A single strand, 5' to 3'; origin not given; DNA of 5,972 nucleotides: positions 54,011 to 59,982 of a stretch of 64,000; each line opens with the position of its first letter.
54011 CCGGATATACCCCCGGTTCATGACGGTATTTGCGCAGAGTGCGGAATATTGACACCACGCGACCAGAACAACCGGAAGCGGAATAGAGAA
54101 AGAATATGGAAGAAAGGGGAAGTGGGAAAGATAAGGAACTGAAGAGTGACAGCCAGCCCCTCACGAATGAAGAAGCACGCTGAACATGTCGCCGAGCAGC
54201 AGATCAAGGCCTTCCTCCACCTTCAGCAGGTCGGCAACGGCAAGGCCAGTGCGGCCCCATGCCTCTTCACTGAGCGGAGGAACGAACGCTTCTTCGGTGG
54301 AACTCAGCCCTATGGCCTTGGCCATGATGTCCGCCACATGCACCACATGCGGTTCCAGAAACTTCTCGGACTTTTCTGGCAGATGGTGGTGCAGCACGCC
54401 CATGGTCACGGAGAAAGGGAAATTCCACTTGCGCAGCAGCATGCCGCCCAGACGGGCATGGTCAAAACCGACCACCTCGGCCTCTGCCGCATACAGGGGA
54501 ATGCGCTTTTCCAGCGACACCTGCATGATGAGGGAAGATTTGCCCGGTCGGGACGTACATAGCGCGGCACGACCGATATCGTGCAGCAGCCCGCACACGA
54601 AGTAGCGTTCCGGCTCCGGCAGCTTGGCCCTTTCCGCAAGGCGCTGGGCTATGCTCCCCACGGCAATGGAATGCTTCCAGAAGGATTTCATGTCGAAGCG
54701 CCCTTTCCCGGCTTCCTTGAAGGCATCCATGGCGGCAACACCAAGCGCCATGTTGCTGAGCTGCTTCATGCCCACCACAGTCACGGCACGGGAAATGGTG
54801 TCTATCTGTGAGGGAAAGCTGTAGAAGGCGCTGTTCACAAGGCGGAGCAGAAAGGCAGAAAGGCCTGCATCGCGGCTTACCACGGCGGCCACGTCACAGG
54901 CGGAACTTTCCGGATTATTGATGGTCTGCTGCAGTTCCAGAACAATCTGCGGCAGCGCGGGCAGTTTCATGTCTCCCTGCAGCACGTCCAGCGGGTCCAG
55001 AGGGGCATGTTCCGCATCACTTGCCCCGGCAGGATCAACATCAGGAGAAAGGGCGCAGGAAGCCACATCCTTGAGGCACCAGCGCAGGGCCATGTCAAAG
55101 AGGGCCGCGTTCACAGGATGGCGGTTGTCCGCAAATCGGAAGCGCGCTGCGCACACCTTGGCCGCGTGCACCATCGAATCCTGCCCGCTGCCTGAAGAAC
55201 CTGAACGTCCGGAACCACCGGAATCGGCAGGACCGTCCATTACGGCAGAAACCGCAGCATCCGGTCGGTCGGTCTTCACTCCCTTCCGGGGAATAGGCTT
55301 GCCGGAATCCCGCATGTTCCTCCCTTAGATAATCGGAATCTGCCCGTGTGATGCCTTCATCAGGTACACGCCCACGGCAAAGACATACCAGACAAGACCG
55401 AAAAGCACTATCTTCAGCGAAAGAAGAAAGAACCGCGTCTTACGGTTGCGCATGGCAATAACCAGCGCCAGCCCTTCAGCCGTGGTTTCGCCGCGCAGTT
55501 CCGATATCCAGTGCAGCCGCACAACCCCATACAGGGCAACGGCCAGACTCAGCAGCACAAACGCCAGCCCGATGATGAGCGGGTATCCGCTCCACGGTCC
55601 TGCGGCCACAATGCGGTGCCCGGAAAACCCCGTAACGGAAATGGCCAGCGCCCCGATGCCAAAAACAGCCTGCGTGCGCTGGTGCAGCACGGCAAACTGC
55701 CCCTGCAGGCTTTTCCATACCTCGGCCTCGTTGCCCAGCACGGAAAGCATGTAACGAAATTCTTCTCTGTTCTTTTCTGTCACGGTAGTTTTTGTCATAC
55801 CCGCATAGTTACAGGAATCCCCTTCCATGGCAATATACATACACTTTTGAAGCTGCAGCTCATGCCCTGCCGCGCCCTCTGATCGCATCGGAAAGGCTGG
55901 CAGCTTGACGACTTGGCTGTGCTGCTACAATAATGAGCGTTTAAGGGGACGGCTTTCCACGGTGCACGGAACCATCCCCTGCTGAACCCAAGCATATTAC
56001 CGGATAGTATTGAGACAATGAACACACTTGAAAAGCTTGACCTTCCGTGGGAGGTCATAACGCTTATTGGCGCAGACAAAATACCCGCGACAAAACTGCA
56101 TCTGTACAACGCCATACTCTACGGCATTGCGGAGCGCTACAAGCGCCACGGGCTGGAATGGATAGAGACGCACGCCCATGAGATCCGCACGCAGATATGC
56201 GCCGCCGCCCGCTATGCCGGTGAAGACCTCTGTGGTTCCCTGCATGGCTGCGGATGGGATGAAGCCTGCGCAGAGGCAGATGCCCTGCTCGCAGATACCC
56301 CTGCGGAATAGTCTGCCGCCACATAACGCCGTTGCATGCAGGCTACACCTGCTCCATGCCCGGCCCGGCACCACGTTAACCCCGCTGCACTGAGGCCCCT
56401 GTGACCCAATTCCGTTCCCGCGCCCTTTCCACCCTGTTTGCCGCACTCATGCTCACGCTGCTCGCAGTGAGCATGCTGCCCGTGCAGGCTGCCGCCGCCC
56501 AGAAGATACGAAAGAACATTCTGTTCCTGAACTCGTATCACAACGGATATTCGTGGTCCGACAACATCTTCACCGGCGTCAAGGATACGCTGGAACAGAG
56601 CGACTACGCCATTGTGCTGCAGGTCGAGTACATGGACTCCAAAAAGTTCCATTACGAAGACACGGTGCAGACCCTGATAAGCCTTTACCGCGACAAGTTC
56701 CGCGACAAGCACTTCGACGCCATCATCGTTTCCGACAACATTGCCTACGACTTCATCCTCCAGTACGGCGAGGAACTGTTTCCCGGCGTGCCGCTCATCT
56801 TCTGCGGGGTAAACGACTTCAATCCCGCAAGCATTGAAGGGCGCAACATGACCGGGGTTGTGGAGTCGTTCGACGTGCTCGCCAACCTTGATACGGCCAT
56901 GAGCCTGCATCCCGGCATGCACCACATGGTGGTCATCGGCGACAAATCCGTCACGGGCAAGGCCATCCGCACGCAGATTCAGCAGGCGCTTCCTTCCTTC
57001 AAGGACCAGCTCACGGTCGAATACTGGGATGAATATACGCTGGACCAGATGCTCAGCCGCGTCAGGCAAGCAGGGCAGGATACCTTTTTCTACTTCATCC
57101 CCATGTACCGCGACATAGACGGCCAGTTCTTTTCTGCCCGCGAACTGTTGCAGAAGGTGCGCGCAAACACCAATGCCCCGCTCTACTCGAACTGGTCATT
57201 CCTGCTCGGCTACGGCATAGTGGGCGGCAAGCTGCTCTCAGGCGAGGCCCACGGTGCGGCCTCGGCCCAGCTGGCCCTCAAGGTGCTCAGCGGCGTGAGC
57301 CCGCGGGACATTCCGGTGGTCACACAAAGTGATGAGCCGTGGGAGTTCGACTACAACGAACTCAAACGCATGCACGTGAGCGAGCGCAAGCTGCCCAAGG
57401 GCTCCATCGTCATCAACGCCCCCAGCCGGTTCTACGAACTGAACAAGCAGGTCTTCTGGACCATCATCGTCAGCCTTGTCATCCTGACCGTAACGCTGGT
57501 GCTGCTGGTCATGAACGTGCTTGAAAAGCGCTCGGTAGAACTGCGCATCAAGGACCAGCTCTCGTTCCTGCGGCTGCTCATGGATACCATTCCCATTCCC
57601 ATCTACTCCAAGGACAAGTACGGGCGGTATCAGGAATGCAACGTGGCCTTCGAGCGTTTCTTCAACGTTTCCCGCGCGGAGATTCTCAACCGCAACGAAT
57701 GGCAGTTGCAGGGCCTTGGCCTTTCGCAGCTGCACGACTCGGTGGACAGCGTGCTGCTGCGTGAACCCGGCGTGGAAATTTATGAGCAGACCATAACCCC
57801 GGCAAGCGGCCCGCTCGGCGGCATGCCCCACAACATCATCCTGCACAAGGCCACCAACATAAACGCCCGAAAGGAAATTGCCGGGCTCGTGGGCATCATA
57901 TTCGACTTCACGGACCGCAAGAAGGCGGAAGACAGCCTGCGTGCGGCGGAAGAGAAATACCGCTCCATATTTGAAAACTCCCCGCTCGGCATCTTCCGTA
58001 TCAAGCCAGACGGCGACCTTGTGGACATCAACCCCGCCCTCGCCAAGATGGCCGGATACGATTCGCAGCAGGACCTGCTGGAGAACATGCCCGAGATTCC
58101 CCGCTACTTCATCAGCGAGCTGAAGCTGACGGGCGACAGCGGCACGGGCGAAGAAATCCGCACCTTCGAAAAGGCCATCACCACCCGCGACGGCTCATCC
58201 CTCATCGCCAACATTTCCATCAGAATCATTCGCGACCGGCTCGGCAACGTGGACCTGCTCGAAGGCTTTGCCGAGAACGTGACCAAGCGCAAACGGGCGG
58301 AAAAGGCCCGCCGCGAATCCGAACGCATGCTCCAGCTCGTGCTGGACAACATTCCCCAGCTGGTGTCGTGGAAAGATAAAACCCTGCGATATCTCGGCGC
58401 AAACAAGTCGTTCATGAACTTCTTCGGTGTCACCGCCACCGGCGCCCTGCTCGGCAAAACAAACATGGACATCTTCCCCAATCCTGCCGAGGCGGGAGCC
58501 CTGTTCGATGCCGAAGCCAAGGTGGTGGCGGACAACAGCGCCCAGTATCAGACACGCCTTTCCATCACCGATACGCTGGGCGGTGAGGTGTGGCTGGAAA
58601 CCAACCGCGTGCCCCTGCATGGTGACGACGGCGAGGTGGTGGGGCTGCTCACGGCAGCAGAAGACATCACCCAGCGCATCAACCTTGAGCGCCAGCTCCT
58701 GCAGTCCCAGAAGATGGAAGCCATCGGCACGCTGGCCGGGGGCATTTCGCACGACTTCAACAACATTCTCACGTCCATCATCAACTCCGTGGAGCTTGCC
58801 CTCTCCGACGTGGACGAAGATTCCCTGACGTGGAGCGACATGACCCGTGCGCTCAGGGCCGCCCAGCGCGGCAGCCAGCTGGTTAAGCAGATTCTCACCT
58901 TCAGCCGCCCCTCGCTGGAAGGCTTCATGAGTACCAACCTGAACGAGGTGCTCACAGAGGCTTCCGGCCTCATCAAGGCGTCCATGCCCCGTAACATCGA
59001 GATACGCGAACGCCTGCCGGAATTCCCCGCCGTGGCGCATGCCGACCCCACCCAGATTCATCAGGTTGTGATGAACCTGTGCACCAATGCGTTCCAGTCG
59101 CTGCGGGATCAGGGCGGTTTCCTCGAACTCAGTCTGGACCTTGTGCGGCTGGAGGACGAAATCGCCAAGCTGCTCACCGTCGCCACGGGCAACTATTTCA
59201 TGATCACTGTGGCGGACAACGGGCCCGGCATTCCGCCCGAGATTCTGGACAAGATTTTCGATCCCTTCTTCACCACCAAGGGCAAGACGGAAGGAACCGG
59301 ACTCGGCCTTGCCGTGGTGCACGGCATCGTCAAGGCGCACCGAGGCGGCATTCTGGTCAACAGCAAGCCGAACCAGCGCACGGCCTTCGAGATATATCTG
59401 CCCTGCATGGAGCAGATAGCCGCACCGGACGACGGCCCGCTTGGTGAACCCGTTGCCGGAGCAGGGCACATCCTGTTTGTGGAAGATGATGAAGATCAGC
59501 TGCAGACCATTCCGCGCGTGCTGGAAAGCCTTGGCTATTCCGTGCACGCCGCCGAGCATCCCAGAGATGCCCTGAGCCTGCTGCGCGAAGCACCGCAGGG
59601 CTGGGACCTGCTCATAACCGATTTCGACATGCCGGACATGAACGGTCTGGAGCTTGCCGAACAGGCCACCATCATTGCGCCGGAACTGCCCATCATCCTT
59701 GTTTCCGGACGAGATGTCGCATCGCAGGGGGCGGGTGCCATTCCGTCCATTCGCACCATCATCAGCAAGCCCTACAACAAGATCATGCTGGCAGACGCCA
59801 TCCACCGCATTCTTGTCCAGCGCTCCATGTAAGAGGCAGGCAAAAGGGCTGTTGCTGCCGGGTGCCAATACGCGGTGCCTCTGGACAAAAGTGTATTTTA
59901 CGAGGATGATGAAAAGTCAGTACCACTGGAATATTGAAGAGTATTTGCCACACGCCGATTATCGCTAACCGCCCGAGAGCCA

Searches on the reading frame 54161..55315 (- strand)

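Call 84: search_protein_families(library=pfam, proteins=[window:54161-55315:-], max_evalue=0.00001)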
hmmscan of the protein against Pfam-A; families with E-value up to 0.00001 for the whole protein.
window:54161-55315:- (384 aa): 2 families
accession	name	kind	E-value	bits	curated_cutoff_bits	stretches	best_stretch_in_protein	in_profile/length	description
PF08668.18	HDOD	-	2.5e-64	216.8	22.9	1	118-312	1-195/196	HDOD domain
PF01966.28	HD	-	1.9e-09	38.2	22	1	213-331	2-113/116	HD domain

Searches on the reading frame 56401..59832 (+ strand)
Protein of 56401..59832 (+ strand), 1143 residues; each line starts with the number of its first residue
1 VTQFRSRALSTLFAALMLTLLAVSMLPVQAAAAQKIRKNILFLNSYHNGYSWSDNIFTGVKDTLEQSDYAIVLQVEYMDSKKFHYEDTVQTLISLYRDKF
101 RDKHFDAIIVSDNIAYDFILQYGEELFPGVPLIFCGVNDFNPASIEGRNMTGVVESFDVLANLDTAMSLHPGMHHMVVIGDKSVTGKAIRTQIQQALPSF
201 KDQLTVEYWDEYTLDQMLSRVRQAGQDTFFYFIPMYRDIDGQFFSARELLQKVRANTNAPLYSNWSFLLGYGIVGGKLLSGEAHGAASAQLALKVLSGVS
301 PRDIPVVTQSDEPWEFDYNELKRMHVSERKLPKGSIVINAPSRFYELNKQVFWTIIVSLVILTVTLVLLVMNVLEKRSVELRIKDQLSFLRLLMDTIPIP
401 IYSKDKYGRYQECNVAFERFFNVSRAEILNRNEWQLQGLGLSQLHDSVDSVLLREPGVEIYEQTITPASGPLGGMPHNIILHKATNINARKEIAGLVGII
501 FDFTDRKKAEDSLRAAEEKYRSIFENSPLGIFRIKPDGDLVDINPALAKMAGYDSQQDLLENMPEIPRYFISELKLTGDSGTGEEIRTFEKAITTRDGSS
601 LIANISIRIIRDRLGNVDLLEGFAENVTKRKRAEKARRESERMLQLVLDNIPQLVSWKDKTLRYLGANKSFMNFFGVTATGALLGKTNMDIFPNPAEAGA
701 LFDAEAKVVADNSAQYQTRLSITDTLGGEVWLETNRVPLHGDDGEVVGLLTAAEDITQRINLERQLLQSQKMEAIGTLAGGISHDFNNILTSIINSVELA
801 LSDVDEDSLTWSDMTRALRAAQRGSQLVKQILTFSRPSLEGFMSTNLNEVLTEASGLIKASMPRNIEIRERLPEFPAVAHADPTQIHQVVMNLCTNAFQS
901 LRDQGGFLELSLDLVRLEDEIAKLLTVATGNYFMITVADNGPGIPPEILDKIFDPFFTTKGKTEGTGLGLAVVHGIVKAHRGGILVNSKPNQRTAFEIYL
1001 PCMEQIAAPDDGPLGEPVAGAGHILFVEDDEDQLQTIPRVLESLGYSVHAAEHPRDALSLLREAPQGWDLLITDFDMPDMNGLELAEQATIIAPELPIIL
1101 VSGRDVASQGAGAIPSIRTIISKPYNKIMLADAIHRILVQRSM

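Call 83: search_protein_families(library=pfam, proteins=[window:56401-59832:+], max_evalue=0.00001)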
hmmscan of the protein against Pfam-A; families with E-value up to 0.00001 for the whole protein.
window:56401-59832:+ (1143 aa): 7 families
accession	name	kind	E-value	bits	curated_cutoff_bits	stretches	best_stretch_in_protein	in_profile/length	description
PF02518.31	HATPase_c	-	5.6e-24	85.2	26.4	1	882-1001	2-108/111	Histidine kinase-, DNA gyrase B-, and HSP90-like ATPase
PF08448.16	PAS_4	-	3.9e-21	75.8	23.1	1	648-759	1-108/110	PAS fold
PF00989.32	PAS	-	3.1e-18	66.2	22.6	0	518-617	1-103/113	PAS fold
PF13188.13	PAS_8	-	9e-18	63.9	21.8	1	518-567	1-51/65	PAS domain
PF00072.30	Response_reg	-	5.4e-17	62.4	30.2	1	1024-1134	1-110/111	Response regulator receiver domain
PF13426.13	PAS_9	-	1.8e-16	60.7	27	0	666-758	15-103/103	PAS domain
PF00512.31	HisKA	-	2.4e-09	37.6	26.9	1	776-837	3-63/66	His Kinase A (phospho-acceptor) domain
